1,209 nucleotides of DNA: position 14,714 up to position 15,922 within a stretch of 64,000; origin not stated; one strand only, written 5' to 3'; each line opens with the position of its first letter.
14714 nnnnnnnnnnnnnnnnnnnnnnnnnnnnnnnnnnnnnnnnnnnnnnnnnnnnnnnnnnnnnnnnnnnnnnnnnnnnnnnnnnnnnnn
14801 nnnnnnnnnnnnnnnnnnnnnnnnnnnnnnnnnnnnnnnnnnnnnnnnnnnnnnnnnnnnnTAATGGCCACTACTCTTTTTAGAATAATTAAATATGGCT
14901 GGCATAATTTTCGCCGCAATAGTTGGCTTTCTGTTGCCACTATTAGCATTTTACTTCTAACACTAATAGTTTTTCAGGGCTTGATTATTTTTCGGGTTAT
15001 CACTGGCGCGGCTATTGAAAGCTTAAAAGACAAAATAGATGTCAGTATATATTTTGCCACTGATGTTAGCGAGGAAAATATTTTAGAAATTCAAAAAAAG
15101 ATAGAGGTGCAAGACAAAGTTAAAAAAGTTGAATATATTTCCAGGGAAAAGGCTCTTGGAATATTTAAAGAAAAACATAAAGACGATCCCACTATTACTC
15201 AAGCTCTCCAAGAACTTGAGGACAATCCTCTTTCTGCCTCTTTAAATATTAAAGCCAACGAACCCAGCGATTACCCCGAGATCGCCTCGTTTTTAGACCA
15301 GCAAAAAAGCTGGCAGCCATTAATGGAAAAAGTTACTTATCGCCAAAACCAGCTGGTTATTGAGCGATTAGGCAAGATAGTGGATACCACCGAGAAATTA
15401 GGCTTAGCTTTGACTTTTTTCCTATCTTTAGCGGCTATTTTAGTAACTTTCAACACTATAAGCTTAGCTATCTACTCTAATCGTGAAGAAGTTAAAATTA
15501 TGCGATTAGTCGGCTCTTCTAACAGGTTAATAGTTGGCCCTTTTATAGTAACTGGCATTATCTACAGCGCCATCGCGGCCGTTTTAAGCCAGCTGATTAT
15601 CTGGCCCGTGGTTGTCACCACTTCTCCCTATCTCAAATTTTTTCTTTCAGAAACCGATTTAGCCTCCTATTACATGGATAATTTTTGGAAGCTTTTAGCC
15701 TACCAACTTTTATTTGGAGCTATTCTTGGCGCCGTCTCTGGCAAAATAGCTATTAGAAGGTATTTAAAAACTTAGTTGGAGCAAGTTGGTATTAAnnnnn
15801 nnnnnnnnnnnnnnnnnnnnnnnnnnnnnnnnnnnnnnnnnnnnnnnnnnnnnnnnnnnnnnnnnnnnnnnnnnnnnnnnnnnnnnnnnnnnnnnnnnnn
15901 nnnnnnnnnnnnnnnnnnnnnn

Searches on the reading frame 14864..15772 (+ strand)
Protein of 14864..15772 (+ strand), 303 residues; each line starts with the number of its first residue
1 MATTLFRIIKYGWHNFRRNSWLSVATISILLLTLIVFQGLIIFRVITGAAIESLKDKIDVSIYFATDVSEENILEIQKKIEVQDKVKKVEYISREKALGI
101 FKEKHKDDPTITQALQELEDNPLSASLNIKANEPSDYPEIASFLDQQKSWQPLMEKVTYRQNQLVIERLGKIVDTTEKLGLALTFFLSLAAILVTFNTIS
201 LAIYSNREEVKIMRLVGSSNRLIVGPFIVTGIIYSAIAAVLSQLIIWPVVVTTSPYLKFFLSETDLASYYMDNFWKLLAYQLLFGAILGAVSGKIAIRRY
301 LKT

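Call 58: search_protein_families(library=pfam, proteins=[window:14864-15772:+], max_evalue=0.0001)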
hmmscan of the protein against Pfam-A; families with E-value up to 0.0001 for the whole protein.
window:14864-15772:+ (303 aa): 2 families
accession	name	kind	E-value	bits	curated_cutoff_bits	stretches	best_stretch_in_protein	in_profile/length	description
PF18075.7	FtsX_ECD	-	6.1e-18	65.7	23.5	1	59-147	2-90/96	FtsX extracellular domain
PF02687.27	FtsX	-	4.1e-08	33.7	25.5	1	183-302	3-117/120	FtsX-like permease C-terminal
